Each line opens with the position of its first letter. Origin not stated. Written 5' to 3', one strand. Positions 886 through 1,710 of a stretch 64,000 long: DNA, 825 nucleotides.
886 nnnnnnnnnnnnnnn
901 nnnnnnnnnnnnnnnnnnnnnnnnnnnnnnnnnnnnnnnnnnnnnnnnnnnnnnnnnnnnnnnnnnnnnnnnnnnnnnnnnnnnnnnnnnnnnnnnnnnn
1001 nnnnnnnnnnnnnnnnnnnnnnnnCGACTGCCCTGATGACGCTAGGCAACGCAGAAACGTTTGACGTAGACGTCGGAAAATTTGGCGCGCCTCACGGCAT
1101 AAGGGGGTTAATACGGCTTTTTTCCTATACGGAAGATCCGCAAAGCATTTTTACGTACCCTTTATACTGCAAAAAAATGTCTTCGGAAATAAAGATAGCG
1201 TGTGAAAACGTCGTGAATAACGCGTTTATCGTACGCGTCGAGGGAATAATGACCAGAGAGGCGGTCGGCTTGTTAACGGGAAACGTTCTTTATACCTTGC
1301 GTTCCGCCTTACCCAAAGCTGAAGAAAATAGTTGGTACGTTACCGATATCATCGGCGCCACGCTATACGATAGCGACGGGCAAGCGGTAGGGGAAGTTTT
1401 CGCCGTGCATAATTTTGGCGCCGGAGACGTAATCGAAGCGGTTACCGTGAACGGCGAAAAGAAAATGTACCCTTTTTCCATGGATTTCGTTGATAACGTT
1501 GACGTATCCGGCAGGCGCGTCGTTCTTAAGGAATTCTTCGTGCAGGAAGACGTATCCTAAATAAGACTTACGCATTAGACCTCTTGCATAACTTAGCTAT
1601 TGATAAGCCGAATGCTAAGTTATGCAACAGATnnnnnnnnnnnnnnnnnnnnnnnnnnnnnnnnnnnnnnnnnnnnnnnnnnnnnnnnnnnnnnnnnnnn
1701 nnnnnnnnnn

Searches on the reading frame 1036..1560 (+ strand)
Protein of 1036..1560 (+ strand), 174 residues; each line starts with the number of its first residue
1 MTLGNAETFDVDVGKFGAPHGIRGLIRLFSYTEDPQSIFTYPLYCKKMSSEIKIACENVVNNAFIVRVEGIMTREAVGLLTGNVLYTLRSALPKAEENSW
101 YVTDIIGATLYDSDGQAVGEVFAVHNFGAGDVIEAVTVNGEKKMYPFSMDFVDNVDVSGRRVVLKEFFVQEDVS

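Call 57: search_protein_families(library=pfam, max_evalue=0.0001, proteins=[window:1036-1560:+])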
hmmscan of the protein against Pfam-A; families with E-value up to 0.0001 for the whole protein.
window:1036-1560:+ (174 aa): 3 families
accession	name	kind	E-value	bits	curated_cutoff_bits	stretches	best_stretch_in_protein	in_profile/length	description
PF01782.24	RimM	-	9.3e-15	55.1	23.5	1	13-90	2-83/84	RimM N-terminal domain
PF24986.1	PRC_RimM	-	1.5e-09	37.8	27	1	103-164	2-63/69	RimM PRC barrel domain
PF05239.21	PRC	-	4.4e-07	30.3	21.2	1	101-166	5-73/78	PRC-barrel domain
